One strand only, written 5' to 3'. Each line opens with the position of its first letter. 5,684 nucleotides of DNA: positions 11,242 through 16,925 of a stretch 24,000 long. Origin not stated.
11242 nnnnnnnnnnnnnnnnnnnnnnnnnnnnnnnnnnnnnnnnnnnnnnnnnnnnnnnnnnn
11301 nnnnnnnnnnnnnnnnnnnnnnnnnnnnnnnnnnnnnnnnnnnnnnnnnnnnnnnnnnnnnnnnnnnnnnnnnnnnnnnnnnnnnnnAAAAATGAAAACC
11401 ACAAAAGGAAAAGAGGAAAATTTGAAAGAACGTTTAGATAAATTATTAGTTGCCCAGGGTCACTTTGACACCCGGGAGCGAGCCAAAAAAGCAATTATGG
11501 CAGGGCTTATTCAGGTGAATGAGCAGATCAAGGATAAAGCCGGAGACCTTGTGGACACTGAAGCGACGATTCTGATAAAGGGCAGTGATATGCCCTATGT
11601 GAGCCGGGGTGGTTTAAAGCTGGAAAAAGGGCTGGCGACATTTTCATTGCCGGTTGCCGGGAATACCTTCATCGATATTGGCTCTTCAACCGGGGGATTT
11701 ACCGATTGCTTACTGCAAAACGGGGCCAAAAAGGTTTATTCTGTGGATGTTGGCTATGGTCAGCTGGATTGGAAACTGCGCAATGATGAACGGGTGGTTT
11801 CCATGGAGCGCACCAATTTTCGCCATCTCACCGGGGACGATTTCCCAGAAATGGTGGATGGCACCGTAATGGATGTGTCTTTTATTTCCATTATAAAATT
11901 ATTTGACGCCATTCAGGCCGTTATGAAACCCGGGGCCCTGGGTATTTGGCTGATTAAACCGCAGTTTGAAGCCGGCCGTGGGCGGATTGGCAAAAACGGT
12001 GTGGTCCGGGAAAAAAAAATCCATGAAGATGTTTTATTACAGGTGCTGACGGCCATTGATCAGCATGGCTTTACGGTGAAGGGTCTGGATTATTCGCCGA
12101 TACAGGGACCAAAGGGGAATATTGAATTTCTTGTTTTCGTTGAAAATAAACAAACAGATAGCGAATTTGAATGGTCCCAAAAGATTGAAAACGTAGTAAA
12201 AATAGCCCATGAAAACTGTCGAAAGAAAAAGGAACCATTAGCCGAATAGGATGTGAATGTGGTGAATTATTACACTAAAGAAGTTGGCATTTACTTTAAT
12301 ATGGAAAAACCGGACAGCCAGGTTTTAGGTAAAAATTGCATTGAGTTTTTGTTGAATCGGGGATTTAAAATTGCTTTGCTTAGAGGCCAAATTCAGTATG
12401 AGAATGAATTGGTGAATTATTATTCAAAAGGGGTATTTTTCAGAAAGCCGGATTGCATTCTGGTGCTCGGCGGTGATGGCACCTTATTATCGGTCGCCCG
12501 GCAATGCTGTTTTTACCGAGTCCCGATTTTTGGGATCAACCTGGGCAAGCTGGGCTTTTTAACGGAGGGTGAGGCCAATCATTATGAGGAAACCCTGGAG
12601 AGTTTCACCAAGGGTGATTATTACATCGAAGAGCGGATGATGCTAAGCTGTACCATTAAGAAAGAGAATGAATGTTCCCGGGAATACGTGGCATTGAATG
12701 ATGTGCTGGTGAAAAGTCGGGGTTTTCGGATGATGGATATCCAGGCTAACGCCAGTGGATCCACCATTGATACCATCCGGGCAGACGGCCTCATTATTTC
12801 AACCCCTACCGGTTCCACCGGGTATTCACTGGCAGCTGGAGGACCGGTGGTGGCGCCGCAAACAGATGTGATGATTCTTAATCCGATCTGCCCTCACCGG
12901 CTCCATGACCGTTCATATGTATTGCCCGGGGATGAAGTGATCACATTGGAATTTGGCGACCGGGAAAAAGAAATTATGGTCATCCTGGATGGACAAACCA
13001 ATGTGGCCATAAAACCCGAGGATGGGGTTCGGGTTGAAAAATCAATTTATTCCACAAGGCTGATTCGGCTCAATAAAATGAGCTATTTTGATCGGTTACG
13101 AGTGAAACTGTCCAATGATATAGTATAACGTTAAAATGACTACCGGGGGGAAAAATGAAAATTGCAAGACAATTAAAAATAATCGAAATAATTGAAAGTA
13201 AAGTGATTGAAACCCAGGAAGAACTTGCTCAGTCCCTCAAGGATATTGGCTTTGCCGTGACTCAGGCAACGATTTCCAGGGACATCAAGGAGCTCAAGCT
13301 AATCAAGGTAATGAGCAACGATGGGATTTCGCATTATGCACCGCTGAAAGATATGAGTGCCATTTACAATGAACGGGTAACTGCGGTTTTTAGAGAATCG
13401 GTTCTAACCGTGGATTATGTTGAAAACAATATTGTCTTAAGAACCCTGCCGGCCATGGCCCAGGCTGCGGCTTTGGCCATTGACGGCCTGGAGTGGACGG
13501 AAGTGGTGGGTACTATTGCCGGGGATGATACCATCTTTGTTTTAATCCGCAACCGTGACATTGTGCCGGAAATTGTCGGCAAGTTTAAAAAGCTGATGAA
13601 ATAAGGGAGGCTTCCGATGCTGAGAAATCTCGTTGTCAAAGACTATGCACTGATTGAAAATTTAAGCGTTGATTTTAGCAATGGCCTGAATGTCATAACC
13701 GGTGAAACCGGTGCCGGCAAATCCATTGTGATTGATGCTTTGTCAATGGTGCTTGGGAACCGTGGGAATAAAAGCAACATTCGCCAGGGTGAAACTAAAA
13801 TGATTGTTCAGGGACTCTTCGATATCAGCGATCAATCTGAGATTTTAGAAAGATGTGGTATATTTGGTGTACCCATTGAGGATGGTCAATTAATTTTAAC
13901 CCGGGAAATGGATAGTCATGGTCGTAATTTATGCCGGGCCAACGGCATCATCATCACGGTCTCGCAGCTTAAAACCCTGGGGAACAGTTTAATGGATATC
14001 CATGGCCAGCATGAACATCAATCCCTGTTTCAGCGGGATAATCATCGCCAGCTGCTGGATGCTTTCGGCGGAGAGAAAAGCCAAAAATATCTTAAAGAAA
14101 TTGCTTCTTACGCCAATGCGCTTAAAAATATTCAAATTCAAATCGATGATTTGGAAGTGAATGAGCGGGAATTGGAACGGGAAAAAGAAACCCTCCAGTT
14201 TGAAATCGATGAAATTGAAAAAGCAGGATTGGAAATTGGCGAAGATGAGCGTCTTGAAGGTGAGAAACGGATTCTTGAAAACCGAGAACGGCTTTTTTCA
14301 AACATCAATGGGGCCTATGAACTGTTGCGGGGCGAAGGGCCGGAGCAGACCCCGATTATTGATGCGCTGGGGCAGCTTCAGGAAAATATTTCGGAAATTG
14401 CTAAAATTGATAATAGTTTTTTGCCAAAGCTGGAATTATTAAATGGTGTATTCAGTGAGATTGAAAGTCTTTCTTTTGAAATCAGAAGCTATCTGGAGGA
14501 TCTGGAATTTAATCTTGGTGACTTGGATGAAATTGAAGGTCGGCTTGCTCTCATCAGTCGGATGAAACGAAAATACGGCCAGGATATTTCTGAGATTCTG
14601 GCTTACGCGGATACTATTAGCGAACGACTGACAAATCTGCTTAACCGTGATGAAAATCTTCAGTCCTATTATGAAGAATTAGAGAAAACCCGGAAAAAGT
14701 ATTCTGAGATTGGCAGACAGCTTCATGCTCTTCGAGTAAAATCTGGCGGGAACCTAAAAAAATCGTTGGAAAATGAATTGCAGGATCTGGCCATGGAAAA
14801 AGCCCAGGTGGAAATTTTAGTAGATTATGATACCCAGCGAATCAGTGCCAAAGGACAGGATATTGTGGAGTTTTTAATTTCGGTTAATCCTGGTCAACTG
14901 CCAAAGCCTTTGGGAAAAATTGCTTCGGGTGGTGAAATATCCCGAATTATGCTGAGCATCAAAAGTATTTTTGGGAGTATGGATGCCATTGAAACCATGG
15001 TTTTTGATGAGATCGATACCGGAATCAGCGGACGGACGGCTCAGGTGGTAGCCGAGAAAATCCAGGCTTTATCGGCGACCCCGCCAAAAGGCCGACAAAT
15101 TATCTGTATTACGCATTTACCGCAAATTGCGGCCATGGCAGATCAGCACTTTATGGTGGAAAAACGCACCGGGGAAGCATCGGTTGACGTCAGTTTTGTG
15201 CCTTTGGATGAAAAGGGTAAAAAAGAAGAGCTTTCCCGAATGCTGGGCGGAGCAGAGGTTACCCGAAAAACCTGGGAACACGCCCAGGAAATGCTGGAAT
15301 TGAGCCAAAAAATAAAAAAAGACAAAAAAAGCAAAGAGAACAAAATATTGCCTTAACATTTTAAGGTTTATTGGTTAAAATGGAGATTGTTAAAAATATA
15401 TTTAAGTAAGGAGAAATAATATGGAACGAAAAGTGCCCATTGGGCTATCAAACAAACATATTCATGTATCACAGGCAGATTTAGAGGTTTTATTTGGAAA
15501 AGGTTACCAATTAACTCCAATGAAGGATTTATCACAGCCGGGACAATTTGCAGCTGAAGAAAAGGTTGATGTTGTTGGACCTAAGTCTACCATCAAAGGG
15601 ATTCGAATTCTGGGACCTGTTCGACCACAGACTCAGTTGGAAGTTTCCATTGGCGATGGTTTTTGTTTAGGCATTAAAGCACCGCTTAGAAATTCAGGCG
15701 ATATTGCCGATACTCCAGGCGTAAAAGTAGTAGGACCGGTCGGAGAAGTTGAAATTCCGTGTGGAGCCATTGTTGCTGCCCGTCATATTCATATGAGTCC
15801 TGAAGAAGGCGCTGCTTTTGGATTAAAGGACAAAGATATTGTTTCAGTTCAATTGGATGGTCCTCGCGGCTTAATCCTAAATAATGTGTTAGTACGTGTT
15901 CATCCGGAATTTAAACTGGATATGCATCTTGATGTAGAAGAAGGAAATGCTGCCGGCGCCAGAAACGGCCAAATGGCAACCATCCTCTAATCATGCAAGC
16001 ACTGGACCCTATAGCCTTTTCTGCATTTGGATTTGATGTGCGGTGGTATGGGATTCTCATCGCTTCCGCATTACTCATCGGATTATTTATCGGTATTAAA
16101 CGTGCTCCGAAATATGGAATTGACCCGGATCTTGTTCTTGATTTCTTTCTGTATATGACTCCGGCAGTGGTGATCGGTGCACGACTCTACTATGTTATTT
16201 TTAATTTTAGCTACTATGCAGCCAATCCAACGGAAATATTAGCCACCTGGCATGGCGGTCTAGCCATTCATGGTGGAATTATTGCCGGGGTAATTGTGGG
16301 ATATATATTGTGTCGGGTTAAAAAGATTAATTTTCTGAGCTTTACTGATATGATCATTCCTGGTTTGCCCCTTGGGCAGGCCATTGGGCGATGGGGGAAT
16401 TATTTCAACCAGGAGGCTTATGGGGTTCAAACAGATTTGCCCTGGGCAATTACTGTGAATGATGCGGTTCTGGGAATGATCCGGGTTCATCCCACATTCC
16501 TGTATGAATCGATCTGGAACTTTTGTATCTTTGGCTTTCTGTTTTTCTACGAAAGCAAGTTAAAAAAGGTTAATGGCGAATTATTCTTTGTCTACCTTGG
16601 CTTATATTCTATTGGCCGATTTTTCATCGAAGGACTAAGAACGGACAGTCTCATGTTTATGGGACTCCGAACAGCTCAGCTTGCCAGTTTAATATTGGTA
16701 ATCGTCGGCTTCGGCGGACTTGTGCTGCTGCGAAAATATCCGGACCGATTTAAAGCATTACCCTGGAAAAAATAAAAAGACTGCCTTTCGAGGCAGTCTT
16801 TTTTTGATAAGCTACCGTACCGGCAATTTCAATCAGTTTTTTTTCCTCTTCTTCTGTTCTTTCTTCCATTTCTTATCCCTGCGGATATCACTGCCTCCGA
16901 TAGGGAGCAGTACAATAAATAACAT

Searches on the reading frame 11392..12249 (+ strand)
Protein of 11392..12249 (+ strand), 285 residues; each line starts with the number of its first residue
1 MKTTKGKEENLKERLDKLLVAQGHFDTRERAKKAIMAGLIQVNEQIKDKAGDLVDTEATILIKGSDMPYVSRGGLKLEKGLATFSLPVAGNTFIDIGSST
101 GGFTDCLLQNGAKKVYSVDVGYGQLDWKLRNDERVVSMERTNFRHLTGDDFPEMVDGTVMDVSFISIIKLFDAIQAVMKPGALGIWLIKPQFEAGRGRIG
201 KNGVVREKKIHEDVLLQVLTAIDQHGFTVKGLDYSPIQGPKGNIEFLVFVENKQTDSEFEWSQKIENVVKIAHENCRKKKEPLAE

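Call 4: search_protein_families(library=pfam, proteins=[window:11392-12249:+])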
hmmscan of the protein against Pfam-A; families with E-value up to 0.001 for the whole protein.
window:11392-12249:+ (285 aa): 2 families
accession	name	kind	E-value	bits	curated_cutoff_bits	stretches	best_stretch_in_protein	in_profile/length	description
PF01728.25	FtsJ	-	3.3e-44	151.4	24.1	1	69-249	1-178/181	FtsJ-like methyltransferase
PF01479.30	S4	-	9.5e-10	38.5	22.8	1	13-60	1-48/48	S4 domain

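Call 6: search_protein_families(library=ncbifam, proteins=[window:11392-12249:+])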
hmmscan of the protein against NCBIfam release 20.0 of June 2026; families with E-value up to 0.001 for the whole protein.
window:11392-12249:+ (285 aa): 2 families
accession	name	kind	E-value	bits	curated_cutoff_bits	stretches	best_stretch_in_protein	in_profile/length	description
TIGR00478.1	tly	subfamily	6.5e-75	251.4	185.8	1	14-245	1-228/228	TlyA family rRNA (cytidine-2'-O)-methyltransferase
NF049952.1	23rRNACMtaseTlyA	equivalog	4e-54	183.6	250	1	14-249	2-233/236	23S rRNA (cytidine-2'-O)-methyltransferase TlyA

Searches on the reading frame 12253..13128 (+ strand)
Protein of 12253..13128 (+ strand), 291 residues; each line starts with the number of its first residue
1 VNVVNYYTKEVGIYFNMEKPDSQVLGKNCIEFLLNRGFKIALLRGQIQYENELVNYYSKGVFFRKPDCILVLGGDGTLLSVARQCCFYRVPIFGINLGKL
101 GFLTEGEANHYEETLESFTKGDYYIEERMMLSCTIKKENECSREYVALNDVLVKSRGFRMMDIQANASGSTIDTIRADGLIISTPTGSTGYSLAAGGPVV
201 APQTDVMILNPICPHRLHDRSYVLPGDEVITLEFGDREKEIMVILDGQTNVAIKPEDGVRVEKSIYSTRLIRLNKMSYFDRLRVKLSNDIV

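Call 4: search_protein_families(library=pfam, proteins=[window:12253-13128:+])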
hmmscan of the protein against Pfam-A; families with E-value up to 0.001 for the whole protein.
window:12253-13128:+ (291 aa): 2 families
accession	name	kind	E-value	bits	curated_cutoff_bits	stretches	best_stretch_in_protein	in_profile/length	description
PF20143.4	NAD_kinase_C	-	1.8e-30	105.7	23.7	1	151-273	5-126/126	ATP-NAD kinase C-terminal domain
PF01513.26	NAD_kinase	-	1.4e-17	64.6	25.5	1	65-123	72-130/130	ATP-NAD kinase N-terminal domain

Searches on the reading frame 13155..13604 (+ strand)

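Call 5: search_protein_families(library=pfam, proteins=[window:13155-13604:+])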
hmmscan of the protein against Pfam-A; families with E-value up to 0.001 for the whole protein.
window:13155-13604:+ (149 aa): 2 families
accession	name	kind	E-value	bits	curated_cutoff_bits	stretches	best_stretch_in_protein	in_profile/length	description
PF02863.23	Arg_repressor_C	-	3.4e-25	88.1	25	1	79-146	1-68/68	Arginine repressor, C-terminal domain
PF01316.27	Arg_repressor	-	5.5e-20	71.4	27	1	2-63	3-64/70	Arginine repressor, DNA binding domain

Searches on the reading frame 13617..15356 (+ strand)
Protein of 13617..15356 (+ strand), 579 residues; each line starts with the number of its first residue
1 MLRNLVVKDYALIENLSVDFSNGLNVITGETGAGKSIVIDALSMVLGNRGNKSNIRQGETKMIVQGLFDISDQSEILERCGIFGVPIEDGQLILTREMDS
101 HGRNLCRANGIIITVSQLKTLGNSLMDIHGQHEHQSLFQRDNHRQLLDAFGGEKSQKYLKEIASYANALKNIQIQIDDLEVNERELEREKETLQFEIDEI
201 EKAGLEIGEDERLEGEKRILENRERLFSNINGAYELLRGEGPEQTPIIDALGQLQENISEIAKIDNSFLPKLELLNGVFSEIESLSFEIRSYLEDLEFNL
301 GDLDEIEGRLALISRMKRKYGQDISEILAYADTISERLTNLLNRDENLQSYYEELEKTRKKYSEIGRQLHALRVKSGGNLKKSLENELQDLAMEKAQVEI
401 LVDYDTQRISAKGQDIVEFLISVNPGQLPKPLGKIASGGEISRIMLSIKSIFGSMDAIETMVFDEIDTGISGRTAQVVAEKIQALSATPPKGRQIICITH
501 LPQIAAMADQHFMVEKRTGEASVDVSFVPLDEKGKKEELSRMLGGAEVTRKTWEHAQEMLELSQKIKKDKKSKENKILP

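Call 5: search_protein_families(library=pfam, proteins=[window:13617-15356:+])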
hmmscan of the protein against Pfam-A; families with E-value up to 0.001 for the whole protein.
window:13617-15356:+ (579 aa): 5 families
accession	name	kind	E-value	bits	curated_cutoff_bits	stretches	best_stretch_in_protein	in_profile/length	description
PF02463.25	SMC_N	-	2e-15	57.2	40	1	2-517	2-214/220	RecF/RecN/SMC N terminal domain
PF13476.12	AAA_23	-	1.2e-12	49.3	27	1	7-202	4-198/201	AAA domain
PF13175.12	AAA_15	-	7.2e-07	29.6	32.1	1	1-505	1-374/374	AAA ATPase domain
PF13555.12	AAA_29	-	1.1e-05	25.5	27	1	16-50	15-50/61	P-loop containing region of AAA domain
PF13304.12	AAA_21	-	6.3e-05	23.6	27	0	24-72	1-54/304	AAA domain, putative AbiEii toxin, Type IV TA system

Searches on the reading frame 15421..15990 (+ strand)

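Call 5: search_protein_families(library=pfam, proteins=[window:15421-15990:+])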
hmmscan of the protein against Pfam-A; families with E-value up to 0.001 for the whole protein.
window:15421-15990:+ (189 aa): 1 family
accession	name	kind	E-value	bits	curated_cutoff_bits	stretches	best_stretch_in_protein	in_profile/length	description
PF06130.18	PTAC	-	6.3e-77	257.8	25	1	6-180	1-175/176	Phosphate propanoyltransferase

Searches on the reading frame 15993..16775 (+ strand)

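Call 5: search_protein_families(library=pfam, proteins=[window:15993-16775:+])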
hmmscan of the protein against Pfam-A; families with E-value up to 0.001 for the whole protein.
window:15993-16775:+ (260 aa): 1 family
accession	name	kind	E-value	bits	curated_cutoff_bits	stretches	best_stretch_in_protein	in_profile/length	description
PF01790.23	LGT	-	3.8e-81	272.4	24.9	1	6-244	1-239/240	Prolipoprotein diacylglyceryl transferase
